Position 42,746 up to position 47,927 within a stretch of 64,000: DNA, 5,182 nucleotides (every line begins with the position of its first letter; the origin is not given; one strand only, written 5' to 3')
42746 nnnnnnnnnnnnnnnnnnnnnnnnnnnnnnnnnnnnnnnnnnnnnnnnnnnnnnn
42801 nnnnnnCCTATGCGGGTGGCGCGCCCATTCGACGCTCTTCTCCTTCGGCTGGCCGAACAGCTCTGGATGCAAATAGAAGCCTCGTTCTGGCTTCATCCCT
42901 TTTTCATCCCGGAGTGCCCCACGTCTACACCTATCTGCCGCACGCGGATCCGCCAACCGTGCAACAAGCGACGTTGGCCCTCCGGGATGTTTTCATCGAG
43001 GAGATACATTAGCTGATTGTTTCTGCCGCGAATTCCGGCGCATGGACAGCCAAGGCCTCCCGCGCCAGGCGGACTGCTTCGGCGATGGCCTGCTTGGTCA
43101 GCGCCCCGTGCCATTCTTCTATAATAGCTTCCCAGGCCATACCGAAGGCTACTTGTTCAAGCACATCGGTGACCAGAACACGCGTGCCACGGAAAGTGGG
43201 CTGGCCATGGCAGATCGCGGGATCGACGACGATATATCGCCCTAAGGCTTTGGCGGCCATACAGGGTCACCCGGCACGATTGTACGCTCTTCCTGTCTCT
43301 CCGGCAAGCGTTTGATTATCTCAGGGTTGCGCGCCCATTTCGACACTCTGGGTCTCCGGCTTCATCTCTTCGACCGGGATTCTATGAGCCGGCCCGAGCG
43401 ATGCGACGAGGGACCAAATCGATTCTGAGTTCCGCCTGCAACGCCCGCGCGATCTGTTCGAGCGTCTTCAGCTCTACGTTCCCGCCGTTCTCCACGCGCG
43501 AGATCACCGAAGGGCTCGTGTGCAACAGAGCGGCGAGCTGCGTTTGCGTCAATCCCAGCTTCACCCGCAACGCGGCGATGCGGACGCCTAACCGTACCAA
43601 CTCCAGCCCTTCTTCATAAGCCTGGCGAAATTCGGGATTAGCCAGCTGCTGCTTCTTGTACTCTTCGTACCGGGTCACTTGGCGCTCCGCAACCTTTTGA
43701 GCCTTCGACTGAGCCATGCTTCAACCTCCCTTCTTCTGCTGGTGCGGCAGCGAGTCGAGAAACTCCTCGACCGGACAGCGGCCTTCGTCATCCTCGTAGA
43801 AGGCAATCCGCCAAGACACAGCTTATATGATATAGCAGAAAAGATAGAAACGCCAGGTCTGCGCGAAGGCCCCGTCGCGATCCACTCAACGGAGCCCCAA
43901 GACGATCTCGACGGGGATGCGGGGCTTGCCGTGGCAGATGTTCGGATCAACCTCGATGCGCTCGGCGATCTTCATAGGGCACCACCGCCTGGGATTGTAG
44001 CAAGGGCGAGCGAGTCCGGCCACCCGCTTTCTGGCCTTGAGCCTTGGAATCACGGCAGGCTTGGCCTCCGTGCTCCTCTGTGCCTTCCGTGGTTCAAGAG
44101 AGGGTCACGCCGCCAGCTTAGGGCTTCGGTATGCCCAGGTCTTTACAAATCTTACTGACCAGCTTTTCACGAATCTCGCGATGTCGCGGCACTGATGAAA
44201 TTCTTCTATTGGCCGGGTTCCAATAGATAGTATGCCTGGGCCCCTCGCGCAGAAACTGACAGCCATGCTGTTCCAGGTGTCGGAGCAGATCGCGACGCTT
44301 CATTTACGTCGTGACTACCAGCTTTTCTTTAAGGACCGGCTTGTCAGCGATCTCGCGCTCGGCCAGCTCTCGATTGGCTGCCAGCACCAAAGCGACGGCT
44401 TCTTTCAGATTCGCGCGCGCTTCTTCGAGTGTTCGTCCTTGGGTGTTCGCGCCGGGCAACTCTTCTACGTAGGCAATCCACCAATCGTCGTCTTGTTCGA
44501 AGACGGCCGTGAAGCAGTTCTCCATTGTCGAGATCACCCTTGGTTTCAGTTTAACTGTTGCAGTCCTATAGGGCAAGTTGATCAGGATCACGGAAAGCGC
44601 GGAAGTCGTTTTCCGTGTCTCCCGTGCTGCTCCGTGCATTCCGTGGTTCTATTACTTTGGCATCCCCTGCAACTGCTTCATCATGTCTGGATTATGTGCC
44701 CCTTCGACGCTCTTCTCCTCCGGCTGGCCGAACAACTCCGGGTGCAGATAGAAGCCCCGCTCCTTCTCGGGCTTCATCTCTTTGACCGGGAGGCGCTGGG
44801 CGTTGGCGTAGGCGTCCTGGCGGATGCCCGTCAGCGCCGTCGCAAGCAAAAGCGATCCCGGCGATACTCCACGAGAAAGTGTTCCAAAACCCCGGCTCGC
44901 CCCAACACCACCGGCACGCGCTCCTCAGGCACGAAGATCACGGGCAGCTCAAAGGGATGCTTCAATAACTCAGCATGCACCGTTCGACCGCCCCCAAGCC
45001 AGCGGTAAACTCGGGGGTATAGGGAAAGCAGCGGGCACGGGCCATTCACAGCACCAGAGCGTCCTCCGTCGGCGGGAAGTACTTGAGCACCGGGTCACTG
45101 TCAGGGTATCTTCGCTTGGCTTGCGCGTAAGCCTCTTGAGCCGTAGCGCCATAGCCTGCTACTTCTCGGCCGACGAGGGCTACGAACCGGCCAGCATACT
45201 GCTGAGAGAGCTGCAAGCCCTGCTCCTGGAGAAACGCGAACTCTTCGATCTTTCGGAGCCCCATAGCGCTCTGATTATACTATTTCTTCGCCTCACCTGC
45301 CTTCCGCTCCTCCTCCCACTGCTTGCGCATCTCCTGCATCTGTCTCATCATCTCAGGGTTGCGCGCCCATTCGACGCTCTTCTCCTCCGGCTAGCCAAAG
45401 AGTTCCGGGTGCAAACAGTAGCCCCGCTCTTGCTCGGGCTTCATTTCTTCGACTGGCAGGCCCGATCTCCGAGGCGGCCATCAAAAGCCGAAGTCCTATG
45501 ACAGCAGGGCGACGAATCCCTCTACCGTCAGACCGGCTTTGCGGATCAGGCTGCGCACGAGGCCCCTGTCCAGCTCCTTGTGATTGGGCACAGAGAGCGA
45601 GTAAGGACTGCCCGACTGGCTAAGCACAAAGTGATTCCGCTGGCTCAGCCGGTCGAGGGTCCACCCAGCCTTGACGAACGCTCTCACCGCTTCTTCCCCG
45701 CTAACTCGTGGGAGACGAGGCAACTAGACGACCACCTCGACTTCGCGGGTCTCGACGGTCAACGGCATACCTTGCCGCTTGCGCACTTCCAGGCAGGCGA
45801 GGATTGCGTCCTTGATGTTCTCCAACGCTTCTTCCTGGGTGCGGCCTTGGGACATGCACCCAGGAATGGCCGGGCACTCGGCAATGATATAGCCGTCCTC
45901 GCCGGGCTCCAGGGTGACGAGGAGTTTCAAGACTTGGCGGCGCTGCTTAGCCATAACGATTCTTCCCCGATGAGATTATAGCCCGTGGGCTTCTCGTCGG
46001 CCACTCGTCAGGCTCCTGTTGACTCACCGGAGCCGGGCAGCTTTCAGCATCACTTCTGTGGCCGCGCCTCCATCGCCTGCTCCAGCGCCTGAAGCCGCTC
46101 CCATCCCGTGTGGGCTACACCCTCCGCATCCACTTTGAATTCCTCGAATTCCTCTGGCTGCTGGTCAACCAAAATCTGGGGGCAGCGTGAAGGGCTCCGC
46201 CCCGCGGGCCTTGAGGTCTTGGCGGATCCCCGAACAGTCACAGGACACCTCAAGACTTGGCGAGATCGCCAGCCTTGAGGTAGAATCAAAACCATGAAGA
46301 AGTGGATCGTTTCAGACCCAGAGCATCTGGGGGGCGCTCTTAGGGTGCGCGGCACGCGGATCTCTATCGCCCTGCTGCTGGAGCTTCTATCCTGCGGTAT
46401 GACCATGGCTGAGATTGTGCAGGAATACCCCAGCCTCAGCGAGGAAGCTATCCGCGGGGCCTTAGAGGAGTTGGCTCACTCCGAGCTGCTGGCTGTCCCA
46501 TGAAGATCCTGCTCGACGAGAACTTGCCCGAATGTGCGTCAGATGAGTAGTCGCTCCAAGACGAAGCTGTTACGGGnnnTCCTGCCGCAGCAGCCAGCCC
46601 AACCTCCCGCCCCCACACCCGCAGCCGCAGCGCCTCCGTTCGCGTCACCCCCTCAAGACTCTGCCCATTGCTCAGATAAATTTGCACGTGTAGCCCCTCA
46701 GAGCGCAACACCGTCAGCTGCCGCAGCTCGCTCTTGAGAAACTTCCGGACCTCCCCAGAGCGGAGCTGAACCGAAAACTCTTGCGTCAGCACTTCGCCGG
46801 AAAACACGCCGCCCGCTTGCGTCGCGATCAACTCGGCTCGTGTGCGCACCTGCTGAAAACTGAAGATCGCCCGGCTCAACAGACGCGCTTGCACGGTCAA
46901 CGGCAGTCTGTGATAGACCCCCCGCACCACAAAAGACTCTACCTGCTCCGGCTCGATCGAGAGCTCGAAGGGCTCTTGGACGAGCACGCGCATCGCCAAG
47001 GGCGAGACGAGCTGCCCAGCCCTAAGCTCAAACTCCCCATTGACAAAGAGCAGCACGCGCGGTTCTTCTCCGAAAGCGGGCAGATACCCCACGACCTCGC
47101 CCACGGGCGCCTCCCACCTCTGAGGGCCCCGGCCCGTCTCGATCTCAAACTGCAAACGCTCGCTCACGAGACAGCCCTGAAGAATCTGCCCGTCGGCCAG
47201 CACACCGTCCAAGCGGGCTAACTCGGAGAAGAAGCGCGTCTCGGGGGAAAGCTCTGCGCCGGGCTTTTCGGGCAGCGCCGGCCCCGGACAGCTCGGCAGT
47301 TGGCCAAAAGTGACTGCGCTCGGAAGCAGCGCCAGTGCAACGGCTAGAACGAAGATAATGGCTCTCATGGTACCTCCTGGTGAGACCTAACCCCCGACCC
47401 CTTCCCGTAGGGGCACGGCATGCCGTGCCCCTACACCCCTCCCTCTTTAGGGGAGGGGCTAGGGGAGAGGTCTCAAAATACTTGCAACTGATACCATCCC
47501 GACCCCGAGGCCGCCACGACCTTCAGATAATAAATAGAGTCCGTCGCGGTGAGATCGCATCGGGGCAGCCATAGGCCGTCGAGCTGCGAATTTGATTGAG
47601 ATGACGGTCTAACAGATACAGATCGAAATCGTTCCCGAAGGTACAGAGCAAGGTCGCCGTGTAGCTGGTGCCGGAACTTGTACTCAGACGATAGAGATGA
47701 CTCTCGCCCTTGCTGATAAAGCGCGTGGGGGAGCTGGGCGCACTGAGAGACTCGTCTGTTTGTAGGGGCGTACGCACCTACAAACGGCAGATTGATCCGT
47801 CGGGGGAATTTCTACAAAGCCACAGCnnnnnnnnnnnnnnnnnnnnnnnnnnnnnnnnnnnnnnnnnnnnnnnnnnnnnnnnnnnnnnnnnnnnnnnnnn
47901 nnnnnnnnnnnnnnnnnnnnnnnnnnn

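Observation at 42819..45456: Array of small TA cassettes punctuated by four copies of a 60-180-bp repeat that encodes a conserved peptide tail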

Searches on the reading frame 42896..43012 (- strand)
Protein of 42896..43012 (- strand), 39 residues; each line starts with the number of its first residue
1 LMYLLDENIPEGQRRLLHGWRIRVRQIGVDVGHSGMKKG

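Call 72: search_protein_families(library=pfam, proteins=[window:42896-43012:-], max_evalue=0.1)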
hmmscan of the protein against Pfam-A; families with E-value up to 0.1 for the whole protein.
seq(39 aa): 0 families

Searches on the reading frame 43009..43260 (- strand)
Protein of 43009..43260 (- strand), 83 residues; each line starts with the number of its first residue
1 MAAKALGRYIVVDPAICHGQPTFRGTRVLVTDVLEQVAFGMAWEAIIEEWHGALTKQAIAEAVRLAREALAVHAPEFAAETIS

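Call 7: search_protein_families(library=pfam, proteins=[window:43009-43260:-], max_evalue=1)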
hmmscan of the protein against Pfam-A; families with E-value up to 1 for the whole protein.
window:43009-43260:- (83 aa): 2 families
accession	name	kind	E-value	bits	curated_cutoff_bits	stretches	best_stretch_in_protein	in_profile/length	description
PF04255.20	DUF433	-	5e-14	52.3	23.6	1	10-64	1-54/56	Protein of unknown function (DUF433)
PF12832.13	MFS_1_like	-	0.21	11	25.2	1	28-62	304-338/373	MFS_1 like family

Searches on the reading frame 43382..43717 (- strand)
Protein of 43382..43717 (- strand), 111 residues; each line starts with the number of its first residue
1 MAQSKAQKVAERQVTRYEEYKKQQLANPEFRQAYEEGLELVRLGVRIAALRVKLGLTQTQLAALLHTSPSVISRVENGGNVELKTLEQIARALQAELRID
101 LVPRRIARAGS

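Call 7: search_protein_families(library=pfam, proteins=[window:43382-43717:-], max_evalue=1)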
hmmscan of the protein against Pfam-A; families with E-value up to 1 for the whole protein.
window:43382-43717:- (111 aa): 12 families
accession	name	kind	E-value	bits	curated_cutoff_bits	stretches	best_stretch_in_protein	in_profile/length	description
PF01381.28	HTH_3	-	2.5e-13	50.3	23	1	47-96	1-51/55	Helix-turn-helix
PF13560.12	HTH_31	-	2.7e-11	44.1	27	1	42-95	1-56/64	Helix-turn-helix domain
PF12844.13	HTH_19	-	7.4e-05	23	30.2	1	45-91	2-49/64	Helix-turn-helix domain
PF13443.12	HTH_26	-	0.00011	22.8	22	1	51-94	6-51/63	Cro/C1-type HTH DNA-binding domain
PF20432.4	Xre-like-HTH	-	0.00022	21.9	25.8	1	53-93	21-59/63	Antitoxin Xre-like helix-turn-helix domain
PF13545.12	HTH_Crp_2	-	0.0011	19.4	27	1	41-75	8-42/70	Crp-like helix-turn-helix domain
PF13744.12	HTH_37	-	0.0031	17.7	27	1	41-79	17-55/80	Helix-turn-helix domain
PF10975.14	DUF2802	-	0.014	16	33.5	1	10-58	9-57/68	Protein of unknown function (DUF2802)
PF13413.12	HTH_25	-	0.037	14.3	24.6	1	48-78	3-33/62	Helix-turn-helix domain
PF13384.12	HTH_23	-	0.073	13.4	24.6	1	46-74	7-36/50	Homeodomain-like domain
PF15731.11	MqsA_antitoxin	-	0.079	13.5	30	1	43-84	70-111/131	Antitoxin component of bacterial toxin-antitoxin system, MqsA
PF13936.12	HTH_38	-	0.25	11.6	27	1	46-75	12-40/44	Helix-turn-helix domain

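Call 59: find_homologous_proteins(query=window:43385-43717:-, max_evalue=1e-10)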
Query window:43385-43717:- (111 aa): 47 proteins with E <= 1e-10 among 116 candidates.
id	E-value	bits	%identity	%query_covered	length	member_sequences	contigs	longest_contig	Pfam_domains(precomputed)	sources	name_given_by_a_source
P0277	3.6e-60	218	100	100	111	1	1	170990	PF01381.29,PF13560.13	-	-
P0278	1.7e-49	184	83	100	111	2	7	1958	PF12844.14,PF20432.5,PF01381.29,PF13560.13,PF13443.13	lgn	-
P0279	1.5e-48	181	83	100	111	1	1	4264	PF12844.14,PF20432.5,PF01381.29,PF13560.13,PF13443.13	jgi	jgi:ribosome-binding protein aMBF1 (putative translation factor)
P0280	9.1e-48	178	85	98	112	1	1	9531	PF01381.29,PF13560.13,PF13443.13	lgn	-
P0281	2.8e-38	148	73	93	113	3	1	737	PF20432.5,PF01381.29,PF13560.13,PF13443.13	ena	-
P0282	4.1e-37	144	70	94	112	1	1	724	PF12844.14,PF01381.29,PF13560.13,PF13443.13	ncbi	-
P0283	2.3e-36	142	72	89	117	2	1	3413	PF01381.29,PF13560.13,PF13443.13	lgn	-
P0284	1.9e-35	139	71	89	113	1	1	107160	PF13744.13,PF12844.14,PF01381.29,PF13560.13,PF13443.13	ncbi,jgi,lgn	jgi:ribosome-binding protein aMBF1 (putative translation factor)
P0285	1.5e-34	136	68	89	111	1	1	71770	PF12844.14,PF01381.29,PF13560.13,PF13443.13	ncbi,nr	ncbi:helix-turn-helix transcriptional regulator [Candidatus Acetothermia bacterium]|nr:helix-turn-he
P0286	2.0e-33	132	64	90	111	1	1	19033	PF12844.14,PF01381.29,PF13560.13,PF13443.13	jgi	jgi:ribosome-binding protein aMBF1 (putative translation factor)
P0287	2.2e-33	132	65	90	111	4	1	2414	PF12844.14,PF01381.29,PF13560.13,PF13443.13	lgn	-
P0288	1.2e-30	124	74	74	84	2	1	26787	PF12844.14,PF01381.29,PF13560.13,PF13443.13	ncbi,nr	ncbi:helix-turn-helix transcriptional regulator [Candidatus Acetothermia bacterium]|nr:helix-turn-he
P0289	1.8e-29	120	68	79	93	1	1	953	PF12844.14,PF01381.29,PF13560.13,PF13443.13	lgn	-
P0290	1.9e-29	120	69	79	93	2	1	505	PF13744.13,PF01381.29,PF13560.13,PF13443.13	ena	-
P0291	8.5e-29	118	68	78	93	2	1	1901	PF12844.14,PF01381.29,PF13560.13,PF13443.13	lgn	-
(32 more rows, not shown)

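Call 60: find_encoding_contigs(protein=P0280, flank=6000, max_places=2)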
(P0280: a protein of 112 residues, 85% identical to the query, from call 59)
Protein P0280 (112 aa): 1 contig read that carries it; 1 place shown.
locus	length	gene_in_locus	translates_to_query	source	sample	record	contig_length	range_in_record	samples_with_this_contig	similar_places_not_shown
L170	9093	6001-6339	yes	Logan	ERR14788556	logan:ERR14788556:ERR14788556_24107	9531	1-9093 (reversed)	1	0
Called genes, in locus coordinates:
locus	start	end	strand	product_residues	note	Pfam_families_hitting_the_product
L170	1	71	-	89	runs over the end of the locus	PF00312:Ribosomal_S15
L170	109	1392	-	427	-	PF01979:Amidohydro_1, PF07969:Amidohydro_3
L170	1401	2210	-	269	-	PF01149:Fapy_DNA_glyco, PF05833:NFACT_N (weak), PF06831:H2TH, PF06827:zf-FPG_IleRS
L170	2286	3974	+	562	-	PF01642:MM_CoA_mutase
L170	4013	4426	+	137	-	PF02310:B12-binding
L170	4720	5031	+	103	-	PF24839:DUF7718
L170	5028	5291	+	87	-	PF18882:DUF5647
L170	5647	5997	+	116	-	PF05973:Gp49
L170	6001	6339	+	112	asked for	PF13560:HTH_31, PF13443:HTH_26 (weak), PF01381:HTH_3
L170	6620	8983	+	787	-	PF05048:NosD, PF13229:Beta_helix, PF05048:NosD, PF13229:Beta_helix, PF05048:NosD, PF13229:Beta_helix, PF05048:NosD (weak)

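Call 61: find_encoding_contigs(protein=P0279, flank=5000, max_places=2)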
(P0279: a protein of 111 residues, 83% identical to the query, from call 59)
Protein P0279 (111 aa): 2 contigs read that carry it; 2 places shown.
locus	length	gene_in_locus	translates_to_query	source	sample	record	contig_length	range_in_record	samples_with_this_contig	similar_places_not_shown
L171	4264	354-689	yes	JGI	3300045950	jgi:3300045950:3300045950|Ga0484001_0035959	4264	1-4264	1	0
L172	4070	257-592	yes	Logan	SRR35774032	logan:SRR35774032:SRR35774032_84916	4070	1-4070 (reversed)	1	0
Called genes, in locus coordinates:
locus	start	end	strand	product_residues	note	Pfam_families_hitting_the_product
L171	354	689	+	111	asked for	PF20432:Xre-like-HTH (faint), PF13560:HTH_31, PF12844:HTH_19 (weak), PF13443:HTH_26 (weak), PF01381:HTH_3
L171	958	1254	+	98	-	-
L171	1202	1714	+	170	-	PF10130:PIN_2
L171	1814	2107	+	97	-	PF05015:HigB-like_toxin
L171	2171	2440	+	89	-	PF01381:HTH_3, PF13560:HTH_31 (weak)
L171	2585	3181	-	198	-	PF00589:Phage_integrase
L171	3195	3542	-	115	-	PF02452:PemK_toxin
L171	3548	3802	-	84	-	PF01402:RHH_1, PF07878:RHH_5 (weak)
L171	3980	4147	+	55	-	-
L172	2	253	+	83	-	?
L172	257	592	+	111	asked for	PF20432:Xre-like-HTH (faint), PF13560:HTH_31, PF12844:HTH_19 (weak), PF13443:HTH_26 (weak), PF01381:HTH_3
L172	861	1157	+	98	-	-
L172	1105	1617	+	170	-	PF10130:PIN_2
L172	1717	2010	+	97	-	PF05015:HigB-like_toxin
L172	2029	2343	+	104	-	PF13560:HTH_31 (weak), PF01381:HTH_3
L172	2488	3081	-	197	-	PF00589:Phage_integrase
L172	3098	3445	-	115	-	PF02452:PemK_toxin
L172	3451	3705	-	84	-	PF01402:RHH_1, PF07878:RHH_5 (weak)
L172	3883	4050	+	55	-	-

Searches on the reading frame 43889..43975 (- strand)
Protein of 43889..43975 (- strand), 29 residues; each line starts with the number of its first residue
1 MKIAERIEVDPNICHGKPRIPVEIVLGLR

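Call 72: search_protein_families(library=pfam, proteins=[window:43889-43975:-], max_evalue=0.1)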
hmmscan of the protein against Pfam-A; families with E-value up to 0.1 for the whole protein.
seq(29 aa): 1 family
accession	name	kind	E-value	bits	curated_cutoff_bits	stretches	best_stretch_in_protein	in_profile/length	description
PF04255.20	DUF433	-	4.1e-05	23.8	23.6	1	7-28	1-27/56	Protein of unknown function (DUF433)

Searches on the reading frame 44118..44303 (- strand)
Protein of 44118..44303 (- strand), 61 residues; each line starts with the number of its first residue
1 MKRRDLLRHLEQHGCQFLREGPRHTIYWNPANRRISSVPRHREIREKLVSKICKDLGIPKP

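Call 7: search_protein_families(library=pfam, proteins=[window:44118-44303:-], max_evalue=1)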
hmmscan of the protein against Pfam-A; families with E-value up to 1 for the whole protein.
window:44118-44303:- (61 aa): 2 families
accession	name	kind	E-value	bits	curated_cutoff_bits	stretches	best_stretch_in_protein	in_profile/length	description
PF07927.17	HicA_toxin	-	2.4e-12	47.2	27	1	4-58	2-58/58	HicA toxin of bacterial toxin-antitoxin,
PF17263.7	DUF5329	-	0.05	14.3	27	1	5-25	9-29/95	Family of unknown function (DUF5329)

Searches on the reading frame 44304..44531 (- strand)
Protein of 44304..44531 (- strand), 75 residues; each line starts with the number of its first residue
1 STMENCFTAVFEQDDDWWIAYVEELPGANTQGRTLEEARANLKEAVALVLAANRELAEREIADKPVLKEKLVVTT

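Call 7: search_protein_families(library=pfam, proteins=[window:44304-44531:-], max_evalue=1)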
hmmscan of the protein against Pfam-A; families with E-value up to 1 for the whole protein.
window:44304-44531:- (75 aa): 4 families
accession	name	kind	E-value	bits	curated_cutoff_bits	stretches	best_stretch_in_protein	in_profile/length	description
PF21748.3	UPF0150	-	8.5e-06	26.1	27.3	1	13-46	16-49/64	UPF0150-like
PF24113.1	DUF7387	-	0.00022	21.9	27.9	1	11-61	17-66/85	Family of unknown function (DUF7387)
PF15919.11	HicB_lk_antitox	-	0.00059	20.4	27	1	11-55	5-50/123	HicB_like antitoxin of bacterial toxin-antitoxin system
PF08972.17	DUF1902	-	0.044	14.4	22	1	13-60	10-57/74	Domain of unknown function (DUF1902)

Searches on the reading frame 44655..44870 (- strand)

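Call 7: search_protein_families(library=pfam, proteins=[window:44655-44870:-], max_evalue=1)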
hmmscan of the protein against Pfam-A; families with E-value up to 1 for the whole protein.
seq(72 aa): 1 family
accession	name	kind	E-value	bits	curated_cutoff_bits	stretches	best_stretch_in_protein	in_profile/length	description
PF15979.11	Glyco_hydro_115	-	0.028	14.3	27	1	18-68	202-254/335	Glycosyl hydrolase family 115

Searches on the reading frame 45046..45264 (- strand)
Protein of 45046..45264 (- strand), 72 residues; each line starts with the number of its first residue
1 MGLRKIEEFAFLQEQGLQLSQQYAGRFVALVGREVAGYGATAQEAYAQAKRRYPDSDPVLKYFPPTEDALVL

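Call 7: search_protein_families(library=pfam, proteins=[window:45046-45264:-], max_evalue=1)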
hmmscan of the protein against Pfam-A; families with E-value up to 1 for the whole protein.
window:45046-45264:- (72 aa): 1 family
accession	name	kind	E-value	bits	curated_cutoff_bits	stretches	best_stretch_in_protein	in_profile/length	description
PF18929.5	DUF5678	-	1.8e-10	40.9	23.2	1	18-65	1-48/49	Family of unknown function (DUF5678)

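Call 67: search_protein_families(library=phrogs, proteins=[window:45046-45261:-], max_evalue=0.01)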
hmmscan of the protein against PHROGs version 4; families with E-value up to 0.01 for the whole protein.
window:45046-45261:- (71 aa): 0 families

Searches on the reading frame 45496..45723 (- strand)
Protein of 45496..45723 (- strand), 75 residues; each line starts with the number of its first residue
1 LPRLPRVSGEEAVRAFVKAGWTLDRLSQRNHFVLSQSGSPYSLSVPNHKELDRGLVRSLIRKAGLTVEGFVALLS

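Call 7: search_protein_families(library=pfam, proteins=[window:45496-45723:-], max_evalue=1)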
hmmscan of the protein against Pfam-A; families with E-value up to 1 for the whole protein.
window:45496-45723:- (75 aa): 2 families
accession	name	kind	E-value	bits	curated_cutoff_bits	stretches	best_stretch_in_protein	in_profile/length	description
PF07927.17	HicA_toxin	-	1.6e-10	41.4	27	1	9-65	1-58/58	HicA toxin of bacterial toxin-antitoxin,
PF03793.24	PASTA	-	0.26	11.7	23.2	0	8-37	10-45/64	PASTA domain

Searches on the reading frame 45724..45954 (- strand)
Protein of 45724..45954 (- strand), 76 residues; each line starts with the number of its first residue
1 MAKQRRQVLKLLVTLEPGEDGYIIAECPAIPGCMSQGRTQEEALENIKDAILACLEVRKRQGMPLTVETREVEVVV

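Call 7: search_protein_families(library=pfam, proteins=[window:45724-45954:-], max_evalue=1)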
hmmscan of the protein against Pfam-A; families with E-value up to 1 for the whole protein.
window:45724-45954:- (76 aa): 3 families
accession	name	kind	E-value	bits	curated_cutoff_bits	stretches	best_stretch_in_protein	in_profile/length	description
PF15919.11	HicB_lk_antitox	-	2.1e-06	28.4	27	1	15-69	5-58/123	HicB_like antitoxin of bacterial toxin-antitoxin system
PF21748.3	UPF0150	-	0.00038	20.7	27.3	1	19-64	16-62/64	UPF0150-like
PF24113.1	DUF7387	-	0.015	16.1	27.9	1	18-66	19-62/85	Family of unknown function (DUF7387)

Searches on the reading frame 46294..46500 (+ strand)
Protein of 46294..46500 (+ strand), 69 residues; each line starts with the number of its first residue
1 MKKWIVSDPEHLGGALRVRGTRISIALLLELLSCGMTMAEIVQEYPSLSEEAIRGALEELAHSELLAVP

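Call 72: search_protein_families(library=pfam, proteins=[window:46294-46500:+], max_evalue=0.1)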
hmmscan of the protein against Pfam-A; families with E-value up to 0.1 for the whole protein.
window:46294-46500:+ (69 aa): 1 family
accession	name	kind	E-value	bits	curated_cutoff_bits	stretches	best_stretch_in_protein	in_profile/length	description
PF04255.20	DUF433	-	1.1e-17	64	23.6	1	5-57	1-53/56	Protein of unknown function (DUF433)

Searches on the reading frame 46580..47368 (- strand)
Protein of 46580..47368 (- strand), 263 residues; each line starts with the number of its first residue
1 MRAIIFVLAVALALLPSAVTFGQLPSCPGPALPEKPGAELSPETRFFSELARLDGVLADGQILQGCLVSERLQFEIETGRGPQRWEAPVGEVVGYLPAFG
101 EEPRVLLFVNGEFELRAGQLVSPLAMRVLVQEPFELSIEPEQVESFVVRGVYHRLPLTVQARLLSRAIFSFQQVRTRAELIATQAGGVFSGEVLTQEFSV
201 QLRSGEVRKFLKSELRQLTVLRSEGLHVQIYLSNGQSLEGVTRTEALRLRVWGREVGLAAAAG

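Call 53: search_protein_families(library=pfam, proteins=[window:46580-47368:-], max_evalue=0.001)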
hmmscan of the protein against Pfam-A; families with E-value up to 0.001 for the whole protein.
window:46580-47368:- (263 aa): 0 families

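Call 54: search_protein_families(library=ncbifam, proteins=[window:46580-47368:-], max_evalue=0.001)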
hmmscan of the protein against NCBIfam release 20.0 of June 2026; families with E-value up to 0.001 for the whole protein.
window:46580-47368:- (263 aa): 0 families

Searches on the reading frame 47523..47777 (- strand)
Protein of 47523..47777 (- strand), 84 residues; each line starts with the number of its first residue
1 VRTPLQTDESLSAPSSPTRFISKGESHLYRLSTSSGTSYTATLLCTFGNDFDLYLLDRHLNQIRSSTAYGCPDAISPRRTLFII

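Call 72: search_protein_families(library=pfam, proteins=[window:47523-47777:-], max_evalue=0.1)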
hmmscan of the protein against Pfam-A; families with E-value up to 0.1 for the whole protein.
window:47523-47777:- (84 aa): 1 family
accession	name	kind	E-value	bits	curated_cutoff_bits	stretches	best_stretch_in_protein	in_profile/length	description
PF04151.21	PPC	-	0.027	15.8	25.9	1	26-70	2-45/70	Bacterial pre-peptidase C-terminal domain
